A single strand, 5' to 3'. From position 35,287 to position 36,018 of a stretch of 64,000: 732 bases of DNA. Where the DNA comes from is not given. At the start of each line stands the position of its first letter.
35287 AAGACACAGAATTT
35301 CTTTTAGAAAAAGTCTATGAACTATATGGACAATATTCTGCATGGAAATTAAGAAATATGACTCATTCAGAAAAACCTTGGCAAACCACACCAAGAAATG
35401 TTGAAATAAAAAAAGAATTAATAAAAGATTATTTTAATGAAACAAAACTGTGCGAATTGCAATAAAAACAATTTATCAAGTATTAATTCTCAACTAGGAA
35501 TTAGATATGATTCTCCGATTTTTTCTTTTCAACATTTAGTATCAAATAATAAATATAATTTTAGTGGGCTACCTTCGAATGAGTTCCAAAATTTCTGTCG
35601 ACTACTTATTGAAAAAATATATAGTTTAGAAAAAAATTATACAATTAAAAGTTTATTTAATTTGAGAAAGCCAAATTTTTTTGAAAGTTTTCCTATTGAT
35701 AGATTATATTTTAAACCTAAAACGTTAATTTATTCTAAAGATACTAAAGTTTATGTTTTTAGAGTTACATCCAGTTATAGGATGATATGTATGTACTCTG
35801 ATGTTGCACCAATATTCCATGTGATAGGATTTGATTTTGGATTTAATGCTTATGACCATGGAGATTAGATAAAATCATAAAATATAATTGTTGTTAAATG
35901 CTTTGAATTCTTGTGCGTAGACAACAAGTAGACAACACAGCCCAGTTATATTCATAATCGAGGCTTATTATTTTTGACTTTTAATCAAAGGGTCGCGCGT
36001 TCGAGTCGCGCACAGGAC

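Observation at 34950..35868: Panacea-domain (DUF4065) protein plus RelE/YoeB-like protein as prophage cargo at the attR end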

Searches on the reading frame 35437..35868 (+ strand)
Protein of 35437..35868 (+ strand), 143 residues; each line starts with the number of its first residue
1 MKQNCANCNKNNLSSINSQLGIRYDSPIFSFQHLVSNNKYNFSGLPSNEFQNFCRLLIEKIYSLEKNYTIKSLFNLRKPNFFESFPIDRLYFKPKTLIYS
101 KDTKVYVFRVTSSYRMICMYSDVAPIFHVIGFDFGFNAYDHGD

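Call 3: search_protein_families(library=pfam, proteins=[window:35437-35868:+], max_evalue=1)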
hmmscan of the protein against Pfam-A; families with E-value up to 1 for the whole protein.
window:35437-35868:+ (143 aa): 1 family
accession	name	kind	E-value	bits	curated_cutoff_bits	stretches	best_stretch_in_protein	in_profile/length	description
PF24732.2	ParE_like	-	0.13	12.8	24.4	1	92-118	23-47/67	ParE-like toxin domain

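Call 6: search_protein_families(library=phrogs, proteins=[window:35437-35868:+], max_evalue=1)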
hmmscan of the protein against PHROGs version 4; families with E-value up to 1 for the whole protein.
window:35437-35868:+ (143 aa): 1 family
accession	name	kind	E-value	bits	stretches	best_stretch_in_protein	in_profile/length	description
phrog_8366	-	unknown function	0.018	16.2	1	25-141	33-140/140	-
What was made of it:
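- On PanT cluster T1 / PHROG 8366: The window protein itself hits only weakly, E=0.018 (call 6).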

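Call 7: search_protein_families(library=ncbifam, proteins=[window:35437-35868:+], max_evalue=1)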
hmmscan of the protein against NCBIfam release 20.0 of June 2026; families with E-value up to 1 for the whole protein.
window:35437-35868:+ (143 aa): 1 family
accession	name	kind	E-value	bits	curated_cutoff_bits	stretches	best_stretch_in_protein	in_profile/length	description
NF046006.1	MAG6450_fam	subfamily_domain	0.056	14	40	1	29-133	3-96/103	MAG6450 family protein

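Call 8: search_protein_families(library=padloc, proteins=[window:35437-35868:+], max_evalue=1)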
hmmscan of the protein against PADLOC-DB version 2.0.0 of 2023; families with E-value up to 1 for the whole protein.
window:35437-35868:+ (143 aa): 0 families

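Call 9: search_solved_structures(query=window:35437-35868:+, max_evalue=10, show_alignments=2)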
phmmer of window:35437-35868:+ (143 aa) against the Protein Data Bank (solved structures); distinct sequences matched with E-value up to 10: 0.

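Call 10: find_homologous_proteins(query=window:35437-35868:+, max_evalue=0.01)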
Query window:35437-35868:+ (143 aa): 5 proteins with E <= 0.01 among 11 candidates.
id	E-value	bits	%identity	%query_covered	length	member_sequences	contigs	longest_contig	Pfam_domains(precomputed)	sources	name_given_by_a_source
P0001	5.9e-91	320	100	100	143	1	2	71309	-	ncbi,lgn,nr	ncbi:MAG: hypothetical protein PHG03_00320 [Bacilli bacterium]|nr:hypothetical protein [Bacilli bact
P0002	1.9e-54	202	64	97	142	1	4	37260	-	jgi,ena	-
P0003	4.2e-48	181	59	94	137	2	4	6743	-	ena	-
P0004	4.4e-48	181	60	94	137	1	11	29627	-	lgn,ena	-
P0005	1.4e-30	124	67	60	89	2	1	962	-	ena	-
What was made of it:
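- Checked: It has close homologues at 59-67% identity (call 10).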

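Call 15: find_encoding_contigs(protein=P0002, flank=6000, max_places=4)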
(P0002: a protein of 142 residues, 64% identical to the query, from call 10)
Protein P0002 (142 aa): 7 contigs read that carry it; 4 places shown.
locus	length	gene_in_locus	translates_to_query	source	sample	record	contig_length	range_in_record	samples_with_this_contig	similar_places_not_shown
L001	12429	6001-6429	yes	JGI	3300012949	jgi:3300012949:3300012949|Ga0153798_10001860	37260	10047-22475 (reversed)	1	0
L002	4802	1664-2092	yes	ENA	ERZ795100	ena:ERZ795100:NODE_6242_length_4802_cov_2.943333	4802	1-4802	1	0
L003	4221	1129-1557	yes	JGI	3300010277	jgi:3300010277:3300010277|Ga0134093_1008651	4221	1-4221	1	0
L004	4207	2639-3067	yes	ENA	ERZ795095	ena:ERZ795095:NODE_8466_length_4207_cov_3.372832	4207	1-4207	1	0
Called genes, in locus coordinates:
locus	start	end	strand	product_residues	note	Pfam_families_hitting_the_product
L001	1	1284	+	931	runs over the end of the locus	PF06605:Prophage_tail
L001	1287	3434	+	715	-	PF05895:DUF859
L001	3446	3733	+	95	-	-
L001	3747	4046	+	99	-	-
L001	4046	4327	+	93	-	-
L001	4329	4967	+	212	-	PF00877:NLPC_P60 (faint), PF05257:CHAP, PF01476:LysM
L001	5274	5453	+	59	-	-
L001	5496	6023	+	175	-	PF13274:SocA_Panacea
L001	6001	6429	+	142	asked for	-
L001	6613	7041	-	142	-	PF12844:HTH_19, PF13560:HTH_31 (weak), PF01381:HTH_3, PF13413:HTH_25 (weak)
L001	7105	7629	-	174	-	-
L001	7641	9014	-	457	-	PF00239:Resolvase, PF07508:Recombinase, PF13408:Zn_ribbon_recom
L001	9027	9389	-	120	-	-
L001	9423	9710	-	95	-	-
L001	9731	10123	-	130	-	PF01381:HTH_3, PF13443:HTH_26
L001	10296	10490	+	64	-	-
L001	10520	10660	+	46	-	-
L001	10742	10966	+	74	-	-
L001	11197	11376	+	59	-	-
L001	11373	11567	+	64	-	-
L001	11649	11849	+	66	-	PF14090:HTH_39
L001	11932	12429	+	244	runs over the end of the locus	PF13730:HTH_36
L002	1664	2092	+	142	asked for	-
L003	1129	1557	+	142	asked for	-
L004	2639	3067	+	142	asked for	-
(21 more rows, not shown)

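Call 16: find_encoding_contigs(protein=P0004, flank=6000, max_places=4)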
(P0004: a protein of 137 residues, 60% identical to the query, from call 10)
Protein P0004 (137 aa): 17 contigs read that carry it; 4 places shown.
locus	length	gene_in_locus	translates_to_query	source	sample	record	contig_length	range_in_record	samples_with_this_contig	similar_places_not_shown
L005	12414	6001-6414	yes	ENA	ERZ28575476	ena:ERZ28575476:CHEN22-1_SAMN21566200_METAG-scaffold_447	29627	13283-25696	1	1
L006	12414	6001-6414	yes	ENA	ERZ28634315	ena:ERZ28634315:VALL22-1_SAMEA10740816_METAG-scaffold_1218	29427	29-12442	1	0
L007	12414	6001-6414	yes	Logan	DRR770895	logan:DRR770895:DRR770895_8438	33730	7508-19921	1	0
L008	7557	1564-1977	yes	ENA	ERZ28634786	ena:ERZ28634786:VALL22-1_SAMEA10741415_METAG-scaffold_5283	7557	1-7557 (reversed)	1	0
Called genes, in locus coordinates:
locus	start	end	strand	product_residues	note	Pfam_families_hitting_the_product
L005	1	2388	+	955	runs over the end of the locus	PF13884:Peptidase_S74 (weak)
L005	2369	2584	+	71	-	-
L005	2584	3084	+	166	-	-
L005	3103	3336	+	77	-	PF10779:XhlA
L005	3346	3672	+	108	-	-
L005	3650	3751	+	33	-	-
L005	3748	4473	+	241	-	PF05257:CHAP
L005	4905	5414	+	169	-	-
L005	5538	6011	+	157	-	PF13274:SocA_Panacea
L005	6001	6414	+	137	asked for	-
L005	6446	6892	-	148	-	-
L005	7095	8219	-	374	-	PF14659:Phage_int_SAM_3, PF00589:Phage_integrase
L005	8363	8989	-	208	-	-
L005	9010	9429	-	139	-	-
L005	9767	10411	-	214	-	PF12844:HTH_19, PF01381:HTH_3, PF00717:Peptidase_S24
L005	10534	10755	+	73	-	PF12844:HTH_19 (weak), PF01381:HTH_3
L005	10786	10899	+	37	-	-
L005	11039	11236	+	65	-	-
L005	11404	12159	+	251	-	-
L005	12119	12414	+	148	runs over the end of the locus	-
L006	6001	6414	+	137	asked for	-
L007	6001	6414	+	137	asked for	-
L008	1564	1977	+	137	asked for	-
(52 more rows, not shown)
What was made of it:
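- Mobility: the close relatives sit after the lysis cassette in prophages carrying either a serine recombinase or a tyrosine integrase (calls 15, 16). The module always sits in moron positions of prophages (calls 15, 16).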

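Call 20: predict_structure(alignment_id=A1)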
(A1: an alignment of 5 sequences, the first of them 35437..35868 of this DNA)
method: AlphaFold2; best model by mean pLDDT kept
length: 143 residues; sequences in the alignment: 5
mean_pLDDT: 57.8   pTM: 0.52
mean pLDDT of the five models: 57.8, 53.4, 53.2, 49.8, 48.1
residues with pLDDT >= 90: 0; 70-90: 48; 50-70: 44; < 50: 51
segments of 3 or more residues with pLDDT < 50: 1-41, 70-78
pLDDT, mean of each block of 10 residues (from residue 1): 29 30 31 40 58 68 57 47 82 76 81 74 65 71 65
secondary structure, 60 per line:
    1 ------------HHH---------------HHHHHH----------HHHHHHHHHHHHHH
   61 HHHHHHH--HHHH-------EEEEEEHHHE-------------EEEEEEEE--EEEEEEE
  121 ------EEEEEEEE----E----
elements in order: H31-36 H47-67 H70-73 E81-86 E104-111 E114-120 E127-134
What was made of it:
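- Tried and rejected: The first AF2 model, built from 5 sequences, was poor (pLDDT 57.8, call 20).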

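Call 22: search_protein_representatives(alignment_id=A1)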
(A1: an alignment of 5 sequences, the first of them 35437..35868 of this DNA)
Query: 5 sequences, 138 profile positions. Proteins with E-value up to 0.001 (for the whole library): 233; up to 1e-10: 82; up to 1e-30: 1. The best 150 are listed.
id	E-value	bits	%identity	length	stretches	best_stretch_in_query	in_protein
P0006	7.4e-48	178.6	-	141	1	2-137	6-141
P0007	1.5e-23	100.0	-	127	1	7-113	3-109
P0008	4.2e-19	85.5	-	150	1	3-136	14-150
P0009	1.3e-18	84.0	-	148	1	16-137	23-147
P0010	1.9e-18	83.4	-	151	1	16-137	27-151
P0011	6.8e-18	81.6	-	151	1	22-137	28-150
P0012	1.0e-17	81.0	-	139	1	7-137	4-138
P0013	2.1e-17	80.0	-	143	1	1-136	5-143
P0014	3.3e-17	79.4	-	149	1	18-137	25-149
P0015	5.2e-17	78.7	-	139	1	20-137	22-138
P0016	7.7e-17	78.2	-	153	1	12-137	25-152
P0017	8.2e-17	78.1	-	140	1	20-137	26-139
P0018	9.6e-17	77.9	-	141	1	20-136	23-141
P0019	1.9e-16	76.9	-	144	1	3-137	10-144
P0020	2.8e-16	76.4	-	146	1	15-137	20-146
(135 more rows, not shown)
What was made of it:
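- Checked: A profile search found 233 clusters (representatives at 50% identity) at E<=1e-3 and 82 at E<=1e-10, almost all 135-157 aa and aligned over nearly their full length (call 22).
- Full-length conservation across 233 sequence clusters (call 22).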

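Call 27: search_protein_families(library=pfam, alignment_id=A3, max_evalue=0.1)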
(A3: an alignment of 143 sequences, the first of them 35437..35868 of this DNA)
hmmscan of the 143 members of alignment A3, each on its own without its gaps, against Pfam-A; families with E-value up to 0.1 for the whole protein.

A. member 1, window:35437-35868:+ (143 aa): 0 families

B. families by the number of members that match (of 143 scanned): 52 families (the first 25 are shown)
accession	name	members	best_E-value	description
PF24732.2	ParE_like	3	0.023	ParE-like toxin domain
PF03088.22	Str_synth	2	0.034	Strictosidine synthase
PF16730.10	DnaGprimase_HBD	2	0.05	DnaG-primase C-terminal, helicase-binding domain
PF07198.17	DUF1410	1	0.0026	Protein of unknown function (DUF1410)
PF19519.4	DUF6051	1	0.0044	Family of unknown function (DUF6051)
PF20790.2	Reov_VP3_GTase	1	0.0058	Reovirus VP3 protein, guanylyltransferase (GTase)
PF09468.16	RNase_H2-Ydr279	1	0.0065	Ydr279p protein family (RNase H2 complex component) wHTH domain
PF20988.2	SidF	1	0.0068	Phosphoinositide phosphatase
PF03162.18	Y_phosphatase2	1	0.0095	Tyrosine phosphatase family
PF18424.6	a_DG1_N2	1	0.011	Alpha-Dystroglycan N-terminal domain 2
PF05625.17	PAXNEB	1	0.011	PAXNEB protein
PF24741.1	AlkZ-rel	1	0.012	AlkZ related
PF20609.3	pAdhesive_17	1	0.012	Putative adhesive domain (group 17)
PF22114.2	NUP120_helical_2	1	0.017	Nucleoporin NUP120, helical domain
PF04001.18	Vhr1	1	0.017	Transcription factor Vhr1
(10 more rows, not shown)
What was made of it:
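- On RelE/ParE superfamily: 3 of 143 members hit it weakly (call 27).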

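Call 28: find_encoding_contigs(protein=P0009, flank=4000, max_places=3)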
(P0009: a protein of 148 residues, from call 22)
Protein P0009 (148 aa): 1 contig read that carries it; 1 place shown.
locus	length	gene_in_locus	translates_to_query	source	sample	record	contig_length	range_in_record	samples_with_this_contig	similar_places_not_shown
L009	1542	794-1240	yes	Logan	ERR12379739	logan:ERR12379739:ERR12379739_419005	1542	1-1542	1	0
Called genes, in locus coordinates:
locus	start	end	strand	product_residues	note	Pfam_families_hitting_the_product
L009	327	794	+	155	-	PF13274:SocA_Panacea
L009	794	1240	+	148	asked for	-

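Call 29: find_encoding_contigs(protein=P0012, flank=4000, max_places=3)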
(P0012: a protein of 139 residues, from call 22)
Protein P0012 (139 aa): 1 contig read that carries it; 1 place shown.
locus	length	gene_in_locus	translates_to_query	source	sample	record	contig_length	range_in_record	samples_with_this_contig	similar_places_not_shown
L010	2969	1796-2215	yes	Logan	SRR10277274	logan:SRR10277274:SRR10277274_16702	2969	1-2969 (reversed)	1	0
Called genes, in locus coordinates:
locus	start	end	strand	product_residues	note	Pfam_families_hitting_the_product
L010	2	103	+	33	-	?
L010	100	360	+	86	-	PF05016:ParE_toxin (weak)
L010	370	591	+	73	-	-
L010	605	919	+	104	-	PF00239:Resolvase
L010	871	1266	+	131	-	PF00239:Resolvase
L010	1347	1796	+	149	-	PF13274:SocA_Panacea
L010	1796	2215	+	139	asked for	-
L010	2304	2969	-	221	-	?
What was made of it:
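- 35437..35465 (+): 29-nt overlap of the two reading frames, with gene 2 in the +1 frame relative to gene 1. There is no Shine-Dalgarno-like GGAGG before the ATG of gene 2, so coupled, low-level translation of gene 2 is inferred. Overlaps of 23, 11, 1 and 1 nt occur in L001, L005, L009 and L010 (calls 15, 16, 28, 29).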

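Call 31: predict_structure(alignment_id=A3)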
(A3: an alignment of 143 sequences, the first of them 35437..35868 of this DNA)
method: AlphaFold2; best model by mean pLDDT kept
length: 143 residues; sequences in the alignment: 143
mean_pLDDT: 86.5   pTM: 0.79
mean pLDDT of the five models: 86.5, 85.7, 85.3, 84.8, 84.5
residues with pLDDT >= 90: 102; 70-90: 15; 50-70: 17; < 50: 9
segments of 3 or more residues with pLDDT < 50: 1-4, 9-12
pLDDT, mean of each block of 10 residues (from residue 1): 49 55 83 96 96 98 94 81 92 92 94 95 94 95 74
secondary structure, 60 per line:
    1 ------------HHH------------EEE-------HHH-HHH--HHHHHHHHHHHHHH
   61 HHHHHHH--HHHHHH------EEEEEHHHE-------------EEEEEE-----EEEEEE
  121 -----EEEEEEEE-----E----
elements in order: E28-30 H47-67 H70-75 E82-86 E104-109 E115-120 E126-133
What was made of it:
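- On RelE/ParE superfamily: AF2 model with pLDDT 86.5 (call 31).
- The AF2 model built from 143 sequences has pLDDT 86.5 and pTM 0.79, with topology beta-alpha-alpha-beta-beta-beta-beta (call 31).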

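Call 35: fold_search(model_id=the predicted structure, library=pdb)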
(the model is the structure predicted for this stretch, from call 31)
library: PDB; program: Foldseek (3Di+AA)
matches with E <= 10: 294; with E <= 0.001: 0
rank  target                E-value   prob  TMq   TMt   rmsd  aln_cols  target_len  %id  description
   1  7xbj_B                8.0e-03  0.99  0.41  0.24   7.8       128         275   15  Txp40, an insecticidal toxin protein from Xenorhabdus nematophila (released 2023-03-29)
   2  2khe_MODEL_1_A        1.5e-02  0.98  0.39  0.56   5.4       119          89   13  Solution Structure of the Bacterial Toxin Rele from Thermus Thermophilus HB8 (released 2010-03-31)
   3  1wmi_A                2.1e-02  0.97  0.37  0.53   5.2       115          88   11  Crystal structure of archaeal RelE-RelB complex from Pyrococcus horikoshii OT3 (released 2005-03-15)
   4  7v5y_E                2.2e-02  0.99  0.41  0.61   4.7       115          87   12  Crystal structure of hexameric complex of Sa2YoeB-Sa2YefM toxin-antitoxin from Staphylococcus aureus (released 2021-12-15)
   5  7xbj_A                2.3e-02  0.97  0.40  0.22   5.5       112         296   14  Txp40, an insecticidal toxin protein from Xenorhabdus nematophila (released 2023-03-29)
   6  6n90_B                2.3e-02  0.90  0.35  0.50   5.9       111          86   14  YoeB/ParE toxin from Agrobacterium tumefaciens (released 2019-11-06)
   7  7v6w_F                2.8e-02  0.96  0.38  0.56   5.7       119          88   12  Crystal structure of heterohexameric Sa2YoeB-Sa2YefM complex bound to 26bp-DNA (released 2021-12-15)
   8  8yxv_E                2.8e-02  0.93  0.36  0.54   5.9       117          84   12  Toxin-antitoxin complex from Streptococcus pneumoniae (released 2025-04-09)
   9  6n90_A                3.0e-02  0.87  0.35  0.49   5.8       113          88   13  YoeB/ParE toxin from Agrobacterium tumefaciens (released 2019-11-06)
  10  3g5o_B                3.2e-02  0.96  0.38  0.60   5.2       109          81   13  The crystal structure of the toxin-antitoxin complex RelBE2 (Rv2865-2866) from Mycobacterium tuberculosis (released 2009-04-14)
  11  7v6w_E                3.4e-02  0.96  0.39  0.56   5.9       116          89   11  Crystal structure of heterohexameric Sa2YoeB-Sa2YefM complex bound to 26bp-DNA (released 2021-12-15)
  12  6l8e_E                3.7e-02  0.77  0.30  0.44   7.3        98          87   12  Crystal structure of heterohexameric YoeB-YefM complex bound to 26bp-DNA (released 2020-09-02)
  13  9g12_B                4.4e-02  0.96  0.40  0.61   4.9       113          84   10  Mycobacterium tuberculosis RelBE1 toxin-antitoxin system; rv1247c (relB1 antitoxin), rv1246c (relE1 toxin) (released 2025-12-17)
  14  4ypb_QY               4.4e-02  0.87  0.31  0.45   5.0        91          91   10  Precleavage 70S structure of the P. vulgaris HigB DeltaH92 toxin bound to the AAA codon (released 2015-10-21)
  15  2a6r_C                6.1e-02  0.80  0.34  0.50   5.8       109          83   13  Crystal structure of YoeB under PEG condition (released 2005-08-23)
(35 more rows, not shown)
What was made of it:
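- On RelE/ParE superfamily: Foldseek agrees (call 35).
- The Foldseek PDB list is filled almost entirely by the same superfamily, with probability up to 0.99 (call 35).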

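Call 43: find_related_loci(query=A4, collection=genome_contigs, flank=3000)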
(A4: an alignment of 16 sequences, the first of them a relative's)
Query A4 (148 aa) in genome_contigs; peptide patterns used: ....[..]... (x = any residue, [..] = any of these).
42 stretches matched a pattern; 14 encode a relative of the query (tblastn E <= 1e-3); 14 distinct loci.
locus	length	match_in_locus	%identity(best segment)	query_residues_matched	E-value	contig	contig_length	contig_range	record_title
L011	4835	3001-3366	44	27-148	2e-32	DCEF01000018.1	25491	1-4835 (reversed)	MAG TPA_asm: Ruminococcaceae bacterium UBA1036 UBA1036_contig_3405, whole genome shotgun sequence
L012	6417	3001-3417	39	15-146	3e-25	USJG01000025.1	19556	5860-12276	uncultured Lachnospiraceae bacterium isolate UMGS1777 genome assembly, contig: NODE_676_length_19556_cov_7.408953, whole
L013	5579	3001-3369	39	26-148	7e-23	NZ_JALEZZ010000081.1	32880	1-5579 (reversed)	MAG: Selenomonas sp. isolate SUG490 k141_7627, whole genome shotgun sequence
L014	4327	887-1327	34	2-147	8e-21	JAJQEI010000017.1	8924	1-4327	MAG: Ruminococcus sp. isolate MI.7_3 NODE_1720_length_8924_cov_18.108129, whole genome shotgun sequence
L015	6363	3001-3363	39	30-147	3e-19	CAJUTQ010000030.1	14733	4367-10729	MAG TPA_asm: uncultured Lachnospiraceae bacterium isolate MGBC165282 genome assembly, contig: MGBC165282.30, whole genom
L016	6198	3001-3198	54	81-147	3e-18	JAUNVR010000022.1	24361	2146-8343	MAG: Eubacteriales bacterium isolate S7A_St_45 NODE_769_length_24361_cov_46.260018, whole genome shotgun sequence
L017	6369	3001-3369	35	30-147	1e-17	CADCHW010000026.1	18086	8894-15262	MAG: uncultured Ruminococcus sp. isolate RUG14662 genome assembly, contig: RUG14662_asm_26, whole genome shotgun sequenc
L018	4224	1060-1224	59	92-147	2e-17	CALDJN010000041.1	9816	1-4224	MAG TPA_asm: uncultured Anaerocolumna sp. isolate SRR1561999_bin.78_CONCOCT_v1.1_MAG genome assembly, contig: ERZ724026.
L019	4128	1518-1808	37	48-147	3e-17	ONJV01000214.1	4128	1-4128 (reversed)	uncultured Veillonellaceae bacterium isolate RUG371 genome assembly, contig: scaffold_18425, whole genome shotgun sequen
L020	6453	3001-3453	29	1-146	4e-16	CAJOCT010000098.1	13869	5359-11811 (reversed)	uncultured Selenomonadaceae bacterium isolate Sheep_1_mag_3 genome assembly, contig: scaffold_6208, whole genome shotgun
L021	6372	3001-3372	31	30-148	3e-13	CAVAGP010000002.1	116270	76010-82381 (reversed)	Faecalibacillus sp. isolate H07605-L1_cleanbin_000015 genome assembly, contig: Spades_H07605-L1_contig_45, whole genome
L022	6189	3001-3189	46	94-147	3e-10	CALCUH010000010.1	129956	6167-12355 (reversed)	MAG TPA_asm: uncultured Bacteroidales bacterium isolate SRR6425797_bin.114_CONCOCT_v1.1_MAG genome assembly, contig: ERZ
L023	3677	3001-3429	25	4-148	7e-9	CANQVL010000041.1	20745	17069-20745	MAG: uncultured Oscillospiraceae bacterium isolate Lapin-032__bin87 genome assembly, contig: Lapin-032__NODE_3925_length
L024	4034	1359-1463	51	119-147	1e-4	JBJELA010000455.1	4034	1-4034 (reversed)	MAG: Candidatus Weimeria sp. isolate LOHA30_bin.026 NODE_9689_length_4034_cov_4.472732, whole genome shotgun sequence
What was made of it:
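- These include members only 25-37% identical to the window protein (calls 28, 29, 43). Patchy, mobile-element-linked distribution and moron position (calls 15, 16, 43).
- Tried and rejected: A narrower subset was used instead (call 43).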

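Call 51: search_dna_similar(query=window:35437-35868:+, collection=phages, mode=protein, max_evalue=1, max_rows=40)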
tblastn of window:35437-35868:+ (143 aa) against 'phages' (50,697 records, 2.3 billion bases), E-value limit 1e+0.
No match.
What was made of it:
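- Closest known: PanAT pairs with PanT cluster T1. Different: tblastn of the window protein finds nothing in 50,697 phage records (call 51).
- Tried and rejected: tblastn of gene 2 against phage records found no match (call 51).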

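Call 60: search_solved_structures(query=A3, max_evalue=10, show_alignments=4)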
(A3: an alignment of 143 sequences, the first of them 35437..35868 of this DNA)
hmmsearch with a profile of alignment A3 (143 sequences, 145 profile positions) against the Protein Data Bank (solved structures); distinct sequences matched with E-value up to 10: 0.
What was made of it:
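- On RelE/ParE superfamily: Profile search against PDB sequences found nothing (call 60).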
